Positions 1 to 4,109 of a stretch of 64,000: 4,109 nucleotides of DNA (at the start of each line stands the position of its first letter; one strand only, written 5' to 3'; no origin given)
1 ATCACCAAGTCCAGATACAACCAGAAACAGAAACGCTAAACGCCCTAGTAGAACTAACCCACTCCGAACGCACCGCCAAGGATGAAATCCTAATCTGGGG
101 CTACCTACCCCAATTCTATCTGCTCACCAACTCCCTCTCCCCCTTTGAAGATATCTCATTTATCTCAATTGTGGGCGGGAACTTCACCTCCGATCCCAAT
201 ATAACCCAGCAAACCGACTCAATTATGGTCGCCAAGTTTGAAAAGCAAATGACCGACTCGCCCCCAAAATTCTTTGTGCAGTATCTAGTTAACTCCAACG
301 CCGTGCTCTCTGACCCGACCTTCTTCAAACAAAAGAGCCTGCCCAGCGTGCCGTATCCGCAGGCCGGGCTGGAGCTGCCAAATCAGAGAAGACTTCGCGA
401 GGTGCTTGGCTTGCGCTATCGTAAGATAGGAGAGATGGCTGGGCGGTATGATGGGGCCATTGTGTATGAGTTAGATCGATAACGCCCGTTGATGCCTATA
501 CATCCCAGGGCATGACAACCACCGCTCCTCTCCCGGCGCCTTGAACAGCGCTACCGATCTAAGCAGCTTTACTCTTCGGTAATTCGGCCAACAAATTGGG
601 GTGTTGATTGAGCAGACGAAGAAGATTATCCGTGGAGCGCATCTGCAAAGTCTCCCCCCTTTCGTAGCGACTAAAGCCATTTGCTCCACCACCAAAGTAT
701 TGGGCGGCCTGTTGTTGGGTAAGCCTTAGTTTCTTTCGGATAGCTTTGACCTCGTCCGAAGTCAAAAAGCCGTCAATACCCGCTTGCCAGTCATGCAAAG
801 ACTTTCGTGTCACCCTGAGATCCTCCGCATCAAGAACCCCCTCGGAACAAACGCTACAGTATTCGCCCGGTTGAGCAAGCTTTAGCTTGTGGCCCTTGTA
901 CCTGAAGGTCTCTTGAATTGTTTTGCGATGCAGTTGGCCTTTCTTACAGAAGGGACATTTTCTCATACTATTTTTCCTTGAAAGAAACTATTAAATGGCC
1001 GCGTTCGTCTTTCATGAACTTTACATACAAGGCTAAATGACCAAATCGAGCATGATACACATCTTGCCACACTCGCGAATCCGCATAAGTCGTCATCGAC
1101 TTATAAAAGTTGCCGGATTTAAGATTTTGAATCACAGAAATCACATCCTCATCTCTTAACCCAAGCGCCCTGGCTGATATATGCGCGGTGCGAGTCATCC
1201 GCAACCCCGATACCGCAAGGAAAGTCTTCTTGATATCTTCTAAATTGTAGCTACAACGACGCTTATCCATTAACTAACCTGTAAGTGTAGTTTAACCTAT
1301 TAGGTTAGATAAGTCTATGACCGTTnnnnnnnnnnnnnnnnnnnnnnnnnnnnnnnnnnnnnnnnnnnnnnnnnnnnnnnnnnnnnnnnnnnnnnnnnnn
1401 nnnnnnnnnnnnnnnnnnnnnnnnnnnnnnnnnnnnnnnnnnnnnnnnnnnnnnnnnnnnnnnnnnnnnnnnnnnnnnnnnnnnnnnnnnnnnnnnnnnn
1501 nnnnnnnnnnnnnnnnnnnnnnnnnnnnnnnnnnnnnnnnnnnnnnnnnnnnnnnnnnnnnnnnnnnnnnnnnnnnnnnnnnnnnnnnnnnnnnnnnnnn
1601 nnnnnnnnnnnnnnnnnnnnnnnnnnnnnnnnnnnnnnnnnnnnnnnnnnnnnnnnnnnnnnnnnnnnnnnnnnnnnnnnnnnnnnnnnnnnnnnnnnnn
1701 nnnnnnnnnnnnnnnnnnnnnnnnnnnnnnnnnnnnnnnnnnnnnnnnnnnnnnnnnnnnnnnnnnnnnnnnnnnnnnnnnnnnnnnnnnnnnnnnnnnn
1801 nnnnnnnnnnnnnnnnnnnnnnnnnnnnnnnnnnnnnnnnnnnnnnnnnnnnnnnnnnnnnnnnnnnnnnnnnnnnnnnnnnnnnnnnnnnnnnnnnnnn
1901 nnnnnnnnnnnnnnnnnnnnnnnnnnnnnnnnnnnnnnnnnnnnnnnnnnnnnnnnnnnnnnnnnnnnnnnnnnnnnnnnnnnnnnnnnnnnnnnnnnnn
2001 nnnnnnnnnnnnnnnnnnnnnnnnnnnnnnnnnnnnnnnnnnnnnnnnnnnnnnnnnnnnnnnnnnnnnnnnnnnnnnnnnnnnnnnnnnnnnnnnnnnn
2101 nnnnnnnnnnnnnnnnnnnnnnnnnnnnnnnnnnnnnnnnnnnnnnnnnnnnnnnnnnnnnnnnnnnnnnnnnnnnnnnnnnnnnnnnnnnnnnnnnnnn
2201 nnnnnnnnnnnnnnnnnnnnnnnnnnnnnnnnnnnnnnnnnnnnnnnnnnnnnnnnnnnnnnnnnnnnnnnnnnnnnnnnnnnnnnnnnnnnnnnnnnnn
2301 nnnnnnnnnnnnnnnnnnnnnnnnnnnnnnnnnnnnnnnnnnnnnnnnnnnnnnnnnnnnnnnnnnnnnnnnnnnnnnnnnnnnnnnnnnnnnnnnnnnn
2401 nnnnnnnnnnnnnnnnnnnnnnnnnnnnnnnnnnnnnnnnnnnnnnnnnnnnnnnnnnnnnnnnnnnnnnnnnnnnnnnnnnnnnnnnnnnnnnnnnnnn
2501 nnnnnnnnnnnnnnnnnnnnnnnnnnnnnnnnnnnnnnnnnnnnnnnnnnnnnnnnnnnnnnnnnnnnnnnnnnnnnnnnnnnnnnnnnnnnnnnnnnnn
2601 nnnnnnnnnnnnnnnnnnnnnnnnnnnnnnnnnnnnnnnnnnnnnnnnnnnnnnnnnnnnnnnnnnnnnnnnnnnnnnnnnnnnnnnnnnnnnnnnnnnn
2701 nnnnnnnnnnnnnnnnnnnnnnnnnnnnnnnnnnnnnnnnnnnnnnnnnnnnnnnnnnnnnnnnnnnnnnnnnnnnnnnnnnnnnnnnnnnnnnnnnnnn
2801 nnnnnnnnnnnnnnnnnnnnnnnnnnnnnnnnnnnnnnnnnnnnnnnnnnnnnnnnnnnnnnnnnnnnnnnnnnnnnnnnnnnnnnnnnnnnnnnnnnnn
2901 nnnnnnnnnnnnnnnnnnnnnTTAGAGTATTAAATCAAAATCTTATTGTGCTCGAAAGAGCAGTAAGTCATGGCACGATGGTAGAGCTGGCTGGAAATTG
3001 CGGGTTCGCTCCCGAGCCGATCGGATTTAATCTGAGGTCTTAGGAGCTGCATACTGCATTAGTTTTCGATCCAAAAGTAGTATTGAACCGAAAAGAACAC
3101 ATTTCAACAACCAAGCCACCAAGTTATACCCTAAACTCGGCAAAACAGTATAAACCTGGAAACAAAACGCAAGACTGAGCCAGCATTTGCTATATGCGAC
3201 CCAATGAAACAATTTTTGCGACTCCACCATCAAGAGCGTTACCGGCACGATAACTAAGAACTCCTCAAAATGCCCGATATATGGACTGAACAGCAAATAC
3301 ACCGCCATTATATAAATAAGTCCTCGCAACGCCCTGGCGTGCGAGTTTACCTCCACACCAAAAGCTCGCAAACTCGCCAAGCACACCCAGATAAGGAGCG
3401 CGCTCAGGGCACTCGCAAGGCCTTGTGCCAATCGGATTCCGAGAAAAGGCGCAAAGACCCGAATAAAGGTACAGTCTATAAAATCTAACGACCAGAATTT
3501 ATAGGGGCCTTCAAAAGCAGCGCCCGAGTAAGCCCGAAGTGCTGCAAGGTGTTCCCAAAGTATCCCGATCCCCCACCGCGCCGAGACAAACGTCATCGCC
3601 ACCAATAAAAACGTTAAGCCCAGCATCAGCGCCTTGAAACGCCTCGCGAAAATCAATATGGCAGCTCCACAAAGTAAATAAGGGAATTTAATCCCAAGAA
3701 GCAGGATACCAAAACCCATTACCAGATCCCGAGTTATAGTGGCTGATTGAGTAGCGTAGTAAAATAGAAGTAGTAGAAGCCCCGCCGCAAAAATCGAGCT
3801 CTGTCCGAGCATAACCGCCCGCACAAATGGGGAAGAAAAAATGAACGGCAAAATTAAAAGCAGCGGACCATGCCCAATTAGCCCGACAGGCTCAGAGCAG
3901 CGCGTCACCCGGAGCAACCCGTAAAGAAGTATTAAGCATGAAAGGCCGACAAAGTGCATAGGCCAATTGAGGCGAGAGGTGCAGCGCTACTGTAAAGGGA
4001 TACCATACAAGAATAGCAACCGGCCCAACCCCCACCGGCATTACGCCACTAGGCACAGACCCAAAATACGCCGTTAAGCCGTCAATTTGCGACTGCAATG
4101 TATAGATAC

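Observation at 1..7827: Expanded family of ArnT/PMT-like GT-C membrane glycosyltransferases with an ArnC-like GT2: a multi-acceptor polyprenyl-P-sugar glycosylation system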

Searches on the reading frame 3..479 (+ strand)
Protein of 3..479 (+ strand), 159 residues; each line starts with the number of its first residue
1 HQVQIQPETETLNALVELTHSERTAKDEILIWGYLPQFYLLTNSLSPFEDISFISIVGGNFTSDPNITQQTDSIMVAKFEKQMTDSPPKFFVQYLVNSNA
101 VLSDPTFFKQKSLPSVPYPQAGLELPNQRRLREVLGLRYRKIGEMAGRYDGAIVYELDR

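Call 4: search_protein_families(library=pfam, proteins=[window:3-479:+], max_evalue=0.1)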
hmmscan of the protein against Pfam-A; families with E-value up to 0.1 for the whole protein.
window:3-479:+ (159 aa): 0 families

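Call 6: search_protein_families(library=ncbifam, proteins=[window:3-479:+], max_evalue=0.1)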
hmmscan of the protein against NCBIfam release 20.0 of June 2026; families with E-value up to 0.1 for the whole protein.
window:3-479:+ (159 aa): 0 families

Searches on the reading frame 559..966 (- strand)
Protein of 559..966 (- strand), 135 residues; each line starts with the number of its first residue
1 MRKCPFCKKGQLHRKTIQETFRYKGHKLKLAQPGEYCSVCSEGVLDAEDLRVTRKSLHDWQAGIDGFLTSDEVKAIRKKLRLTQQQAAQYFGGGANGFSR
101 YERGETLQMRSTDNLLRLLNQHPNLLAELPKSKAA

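Call 4: search_protein_families(library=pfam, proteins=[window:559-966:-], max_evalue=0.1)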
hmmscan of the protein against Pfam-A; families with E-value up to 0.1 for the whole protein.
window:559-966:- (135 aa): 6 families
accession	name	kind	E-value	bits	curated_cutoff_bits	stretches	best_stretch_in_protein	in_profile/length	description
PF15731.11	MqsA_antitoxin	-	7.5e-33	113.9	30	1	3-129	2-130/131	Antitoxin component of bacterial toxin-antitoxin system, MqsA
PF13560.12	HTH_31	-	4.3e-05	24.2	27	1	72-129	5-64/64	Helix-turn-helix domain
PF22495.2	HTH_92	-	0.0094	15.7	27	1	74-108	1-35/45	RsaL-like HTH domain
PF01381.28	HTH_3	-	0.013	16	23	1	73-106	1-34/55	Helix-turn-helix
PF05605.18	zf-Di19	-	0.017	15.7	27.5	1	3-44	4-41/54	Drought induced 19 protein (Di19), zinc-binding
PF08063.17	Zn_ribbon_PADR1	-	0.09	13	25.1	0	2-23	3-22/42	PADR1 domain, zinc ribbon fold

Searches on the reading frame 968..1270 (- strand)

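Call 4: search_protein_families(library=pfam, proteins=[window:968-1270:-], max_evalue=0.1)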
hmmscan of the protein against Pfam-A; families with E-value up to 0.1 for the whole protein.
window:968-1270:- (100 aa): 1 family
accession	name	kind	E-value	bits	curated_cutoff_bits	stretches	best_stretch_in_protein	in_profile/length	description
PF15723.11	MqsR_toxin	-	1.4e-28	99.5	26.2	1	7-99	3-95/95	Motility quorum-sensing regulator, toxin of MqsA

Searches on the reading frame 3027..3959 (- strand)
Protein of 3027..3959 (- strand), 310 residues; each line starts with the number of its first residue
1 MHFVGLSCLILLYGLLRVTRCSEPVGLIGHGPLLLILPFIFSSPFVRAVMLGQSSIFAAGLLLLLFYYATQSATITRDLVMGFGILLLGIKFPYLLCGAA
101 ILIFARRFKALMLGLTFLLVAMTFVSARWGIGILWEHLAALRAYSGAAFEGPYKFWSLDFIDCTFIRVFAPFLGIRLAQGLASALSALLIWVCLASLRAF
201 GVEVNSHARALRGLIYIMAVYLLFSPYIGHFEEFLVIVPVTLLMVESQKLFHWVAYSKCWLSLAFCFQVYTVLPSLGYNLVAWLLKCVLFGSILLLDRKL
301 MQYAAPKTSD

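Call 4: search_protein_families(library=pfam, proteins=[window:3027-3959:-], max_evalue=0.1)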
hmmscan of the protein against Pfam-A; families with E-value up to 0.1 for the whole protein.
window:3027-3959:- (310 aa): 0 families

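Call 6: search_protein_families(library=ncbifam, proteins=[window:3027-3959:-], max_evalue=0.1)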
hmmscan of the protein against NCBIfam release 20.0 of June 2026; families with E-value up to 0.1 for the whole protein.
window:3027-3959:- (310 aa): 0 families
